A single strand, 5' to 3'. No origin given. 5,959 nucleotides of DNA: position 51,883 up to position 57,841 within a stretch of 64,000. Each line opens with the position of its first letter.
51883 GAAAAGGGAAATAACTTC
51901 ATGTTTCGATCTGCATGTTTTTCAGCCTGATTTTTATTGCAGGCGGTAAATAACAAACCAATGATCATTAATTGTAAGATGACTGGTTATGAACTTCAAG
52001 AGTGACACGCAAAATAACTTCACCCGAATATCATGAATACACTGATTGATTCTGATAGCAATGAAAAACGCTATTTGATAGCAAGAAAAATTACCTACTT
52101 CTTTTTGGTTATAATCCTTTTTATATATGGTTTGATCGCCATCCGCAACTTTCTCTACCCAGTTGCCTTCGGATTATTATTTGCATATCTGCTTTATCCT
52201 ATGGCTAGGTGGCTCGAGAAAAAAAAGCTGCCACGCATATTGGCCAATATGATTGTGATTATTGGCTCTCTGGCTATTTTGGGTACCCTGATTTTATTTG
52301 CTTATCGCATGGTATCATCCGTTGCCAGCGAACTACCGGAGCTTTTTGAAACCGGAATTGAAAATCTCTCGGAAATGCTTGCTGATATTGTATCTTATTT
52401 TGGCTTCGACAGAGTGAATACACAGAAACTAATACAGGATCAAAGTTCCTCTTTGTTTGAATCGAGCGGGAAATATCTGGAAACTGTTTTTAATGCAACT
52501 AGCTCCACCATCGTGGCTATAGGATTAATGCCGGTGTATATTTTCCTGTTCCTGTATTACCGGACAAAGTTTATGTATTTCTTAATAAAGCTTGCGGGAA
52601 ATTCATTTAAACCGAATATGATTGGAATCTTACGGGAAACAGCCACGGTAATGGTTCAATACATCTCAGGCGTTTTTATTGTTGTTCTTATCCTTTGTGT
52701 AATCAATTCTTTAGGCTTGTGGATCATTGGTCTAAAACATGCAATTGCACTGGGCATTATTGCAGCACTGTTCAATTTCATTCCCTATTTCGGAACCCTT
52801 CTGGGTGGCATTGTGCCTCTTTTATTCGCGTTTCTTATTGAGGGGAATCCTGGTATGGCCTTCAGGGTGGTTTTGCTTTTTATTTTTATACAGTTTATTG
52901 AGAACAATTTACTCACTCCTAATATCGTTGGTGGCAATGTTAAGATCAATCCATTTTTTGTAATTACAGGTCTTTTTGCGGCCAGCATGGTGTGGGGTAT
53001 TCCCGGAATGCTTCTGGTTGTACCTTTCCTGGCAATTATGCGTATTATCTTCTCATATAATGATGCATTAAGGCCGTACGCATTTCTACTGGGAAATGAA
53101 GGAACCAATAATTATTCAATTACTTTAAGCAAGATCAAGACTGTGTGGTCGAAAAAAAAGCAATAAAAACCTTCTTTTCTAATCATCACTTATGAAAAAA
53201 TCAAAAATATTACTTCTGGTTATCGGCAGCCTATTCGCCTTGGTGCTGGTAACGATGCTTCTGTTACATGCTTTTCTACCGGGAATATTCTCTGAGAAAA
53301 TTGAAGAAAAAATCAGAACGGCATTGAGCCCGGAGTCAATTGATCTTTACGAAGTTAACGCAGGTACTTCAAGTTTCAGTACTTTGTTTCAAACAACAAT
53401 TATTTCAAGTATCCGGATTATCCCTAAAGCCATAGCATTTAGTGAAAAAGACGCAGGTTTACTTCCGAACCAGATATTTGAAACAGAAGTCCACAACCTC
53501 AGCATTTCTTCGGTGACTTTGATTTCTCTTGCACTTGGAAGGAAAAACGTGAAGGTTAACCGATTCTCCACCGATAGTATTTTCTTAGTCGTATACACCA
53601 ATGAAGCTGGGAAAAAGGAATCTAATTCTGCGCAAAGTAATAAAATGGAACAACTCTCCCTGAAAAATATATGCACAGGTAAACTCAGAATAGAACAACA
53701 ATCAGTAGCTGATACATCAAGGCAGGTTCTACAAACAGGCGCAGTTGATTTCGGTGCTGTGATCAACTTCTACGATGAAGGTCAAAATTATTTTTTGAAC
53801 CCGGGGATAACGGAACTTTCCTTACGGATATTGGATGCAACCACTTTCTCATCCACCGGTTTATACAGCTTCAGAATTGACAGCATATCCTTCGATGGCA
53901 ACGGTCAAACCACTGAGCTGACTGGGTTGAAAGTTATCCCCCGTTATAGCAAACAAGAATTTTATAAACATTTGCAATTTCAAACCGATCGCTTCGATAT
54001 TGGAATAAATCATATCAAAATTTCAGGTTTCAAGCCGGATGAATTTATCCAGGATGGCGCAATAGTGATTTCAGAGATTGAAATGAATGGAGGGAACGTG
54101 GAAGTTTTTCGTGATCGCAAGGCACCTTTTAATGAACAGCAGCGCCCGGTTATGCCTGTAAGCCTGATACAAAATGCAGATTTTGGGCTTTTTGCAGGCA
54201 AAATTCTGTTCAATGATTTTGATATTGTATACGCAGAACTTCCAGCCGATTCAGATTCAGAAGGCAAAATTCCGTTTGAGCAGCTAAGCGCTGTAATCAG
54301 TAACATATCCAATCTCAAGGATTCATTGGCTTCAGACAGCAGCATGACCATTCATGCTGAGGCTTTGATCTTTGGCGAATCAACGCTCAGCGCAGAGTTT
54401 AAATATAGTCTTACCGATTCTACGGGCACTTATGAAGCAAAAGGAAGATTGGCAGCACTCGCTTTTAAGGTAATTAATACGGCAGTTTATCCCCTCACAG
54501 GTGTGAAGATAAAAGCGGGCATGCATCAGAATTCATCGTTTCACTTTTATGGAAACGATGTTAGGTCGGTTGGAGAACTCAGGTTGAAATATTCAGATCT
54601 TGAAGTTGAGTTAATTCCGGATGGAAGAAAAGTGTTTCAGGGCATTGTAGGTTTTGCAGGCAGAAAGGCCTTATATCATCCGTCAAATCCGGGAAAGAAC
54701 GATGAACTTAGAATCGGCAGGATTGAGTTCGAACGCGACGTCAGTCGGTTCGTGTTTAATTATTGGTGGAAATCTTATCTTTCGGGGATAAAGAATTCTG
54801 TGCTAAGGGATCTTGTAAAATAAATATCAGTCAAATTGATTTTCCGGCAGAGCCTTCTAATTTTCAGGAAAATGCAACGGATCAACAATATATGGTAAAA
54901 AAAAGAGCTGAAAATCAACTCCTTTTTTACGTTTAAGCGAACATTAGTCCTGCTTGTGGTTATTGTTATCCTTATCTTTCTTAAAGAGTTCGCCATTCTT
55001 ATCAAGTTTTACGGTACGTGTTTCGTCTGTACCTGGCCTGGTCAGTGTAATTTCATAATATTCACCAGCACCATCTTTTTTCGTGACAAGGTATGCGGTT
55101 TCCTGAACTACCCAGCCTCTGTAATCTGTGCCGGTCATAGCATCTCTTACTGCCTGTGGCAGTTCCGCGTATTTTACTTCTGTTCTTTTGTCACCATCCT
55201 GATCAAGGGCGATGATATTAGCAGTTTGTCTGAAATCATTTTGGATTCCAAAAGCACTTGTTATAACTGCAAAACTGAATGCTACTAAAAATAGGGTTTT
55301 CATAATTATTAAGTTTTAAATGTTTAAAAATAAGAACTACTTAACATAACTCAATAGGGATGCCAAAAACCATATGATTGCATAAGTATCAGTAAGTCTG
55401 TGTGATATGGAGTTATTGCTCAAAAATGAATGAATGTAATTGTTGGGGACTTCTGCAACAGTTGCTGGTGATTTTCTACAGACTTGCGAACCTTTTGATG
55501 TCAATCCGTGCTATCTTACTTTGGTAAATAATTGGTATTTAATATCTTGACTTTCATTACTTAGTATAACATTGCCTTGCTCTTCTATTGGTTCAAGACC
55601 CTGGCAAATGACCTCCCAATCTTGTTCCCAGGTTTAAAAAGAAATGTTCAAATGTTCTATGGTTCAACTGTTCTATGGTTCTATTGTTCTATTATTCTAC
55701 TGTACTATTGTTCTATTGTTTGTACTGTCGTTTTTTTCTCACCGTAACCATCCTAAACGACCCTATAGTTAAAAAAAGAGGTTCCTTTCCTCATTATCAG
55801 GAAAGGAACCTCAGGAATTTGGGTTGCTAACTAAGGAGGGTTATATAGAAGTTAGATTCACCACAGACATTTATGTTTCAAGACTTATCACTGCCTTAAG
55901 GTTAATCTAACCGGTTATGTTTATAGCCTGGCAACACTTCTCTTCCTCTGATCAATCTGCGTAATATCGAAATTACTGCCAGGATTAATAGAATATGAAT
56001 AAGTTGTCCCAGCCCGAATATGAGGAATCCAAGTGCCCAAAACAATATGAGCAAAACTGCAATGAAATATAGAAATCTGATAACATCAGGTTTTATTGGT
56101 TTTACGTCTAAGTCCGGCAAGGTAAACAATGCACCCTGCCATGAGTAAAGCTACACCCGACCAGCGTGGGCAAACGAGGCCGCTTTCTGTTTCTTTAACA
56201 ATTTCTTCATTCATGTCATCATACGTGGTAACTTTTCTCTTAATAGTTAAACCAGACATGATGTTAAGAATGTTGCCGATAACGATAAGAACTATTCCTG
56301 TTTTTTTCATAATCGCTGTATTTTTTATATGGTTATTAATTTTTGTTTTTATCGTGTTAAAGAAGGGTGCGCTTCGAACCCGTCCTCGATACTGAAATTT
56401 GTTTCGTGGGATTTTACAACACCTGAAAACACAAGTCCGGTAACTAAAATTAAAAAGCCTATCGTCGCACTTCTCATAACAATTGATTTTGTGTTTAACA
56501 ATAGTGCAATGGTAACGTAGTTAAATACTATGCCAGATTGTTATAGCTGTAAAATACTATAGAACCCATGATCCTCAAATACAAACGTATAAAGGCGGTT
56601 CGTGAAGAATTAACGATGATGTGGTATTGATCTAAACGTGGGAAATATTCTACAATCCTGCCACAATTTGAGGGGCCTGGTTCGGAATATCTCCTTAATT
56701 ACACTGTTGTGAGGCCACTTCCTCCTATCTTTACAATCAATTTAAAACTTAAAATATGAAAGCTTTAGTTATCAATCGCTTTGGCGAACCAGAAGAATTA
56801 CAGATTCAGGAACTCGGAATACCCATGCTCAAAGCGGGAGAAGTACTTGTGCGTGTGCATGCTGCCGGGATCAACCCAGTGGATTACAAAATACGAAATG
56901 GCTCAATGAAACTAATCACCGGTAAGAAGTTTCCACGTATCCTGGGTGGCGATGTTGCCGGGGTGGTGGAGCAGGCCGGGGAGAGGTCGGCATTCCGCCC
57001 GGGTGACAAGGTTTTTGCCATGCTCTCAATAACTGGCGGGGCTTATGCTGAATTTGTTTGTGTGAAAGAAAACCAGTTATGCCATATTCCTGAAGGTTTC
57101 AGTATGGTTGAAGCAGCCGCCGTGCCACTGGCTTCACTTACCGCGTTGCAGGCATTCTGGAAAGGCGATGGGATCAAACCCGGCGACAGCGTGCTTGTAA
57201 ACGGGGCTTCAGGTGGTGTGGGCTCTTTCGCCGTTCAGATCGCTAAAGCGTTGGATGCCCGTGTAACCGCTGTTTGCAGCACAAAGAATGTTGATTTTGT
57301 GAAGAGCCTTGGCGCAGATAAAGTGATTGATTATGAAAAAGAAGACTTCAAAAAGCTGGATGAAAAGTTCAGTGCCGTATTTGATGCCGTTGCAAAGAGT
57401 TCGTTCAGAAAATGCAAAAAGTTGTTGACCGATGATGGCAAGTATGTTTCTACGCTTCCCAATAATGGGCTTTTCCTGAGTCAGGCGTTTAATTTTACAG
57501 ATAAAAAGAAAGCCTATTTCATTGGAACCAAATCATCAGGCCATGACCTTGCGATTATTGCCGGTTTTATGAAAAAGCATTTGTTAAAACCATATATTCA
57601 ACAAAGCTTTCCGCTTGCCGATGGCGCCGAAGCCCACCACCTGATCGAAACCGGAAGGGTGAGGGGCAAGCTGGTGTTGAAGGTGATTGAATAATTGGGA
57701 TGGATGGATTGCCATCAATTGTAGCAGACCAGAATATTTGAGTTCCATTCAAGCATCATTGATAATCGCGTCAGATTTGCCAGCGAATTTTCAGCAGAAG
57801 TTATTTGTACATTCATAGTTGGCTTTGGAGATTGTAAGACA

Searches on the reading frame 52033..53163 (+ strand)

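Call 61: search_protein_families(library=pfam, proteins=[window:52033-53163:+], max_evalue=0.001)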
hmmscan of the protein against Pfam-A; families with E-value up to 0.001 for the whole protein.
window:52033-53163:+ (377 aa): 1 family
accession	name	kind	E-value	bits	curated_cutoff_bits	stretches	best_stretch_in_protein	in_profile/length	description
PF01594.21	AI-2E_transport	-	7.1e-53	180.3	34.3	1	23-340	3-323/327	AI-2E family transporter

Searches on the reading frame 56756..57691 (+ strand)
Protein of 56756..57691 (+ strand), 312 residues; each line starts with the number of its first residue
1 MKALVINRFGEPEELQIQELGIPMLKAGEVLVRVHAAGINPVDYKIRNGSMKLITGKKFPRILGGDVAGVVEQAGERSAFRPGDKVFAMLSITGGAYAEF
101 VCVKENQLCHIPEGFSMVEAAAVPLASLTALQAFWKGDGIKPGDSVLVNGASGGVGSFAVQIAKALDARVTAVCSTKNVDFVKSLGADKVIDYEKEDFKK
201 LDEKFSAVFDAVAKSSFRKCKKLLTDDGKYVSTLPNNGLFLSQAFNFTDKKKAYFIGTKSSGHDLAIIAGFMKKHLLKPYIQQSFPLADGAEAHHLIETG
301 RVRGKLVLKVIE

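Call 69: search_protein_families(library=pfam, proteins=[window:56756-57691:+], max_evalue=0.00001)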
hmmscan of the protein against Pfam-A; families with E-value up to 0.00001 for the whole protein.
window:56756-57691:+ (312 aa): 3 families
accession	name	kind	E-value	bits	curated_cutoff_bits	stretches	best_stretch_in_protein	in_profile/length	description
PF13602.12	ADH_zinc_N_2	-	8.1e-26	92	27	1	185-308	1-134/134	Zinc-binding dehydrogenase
PF08240.17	ADH_N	-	3.9e-19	69.3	23.5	1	27-113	2-104/104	Alcohol dehydrogenase GroES-like domain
PF00107.32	ADH_zinc_N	-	2.6e-15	57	31.8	1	154-232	1-87/129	Zinc-binding dehydrogenase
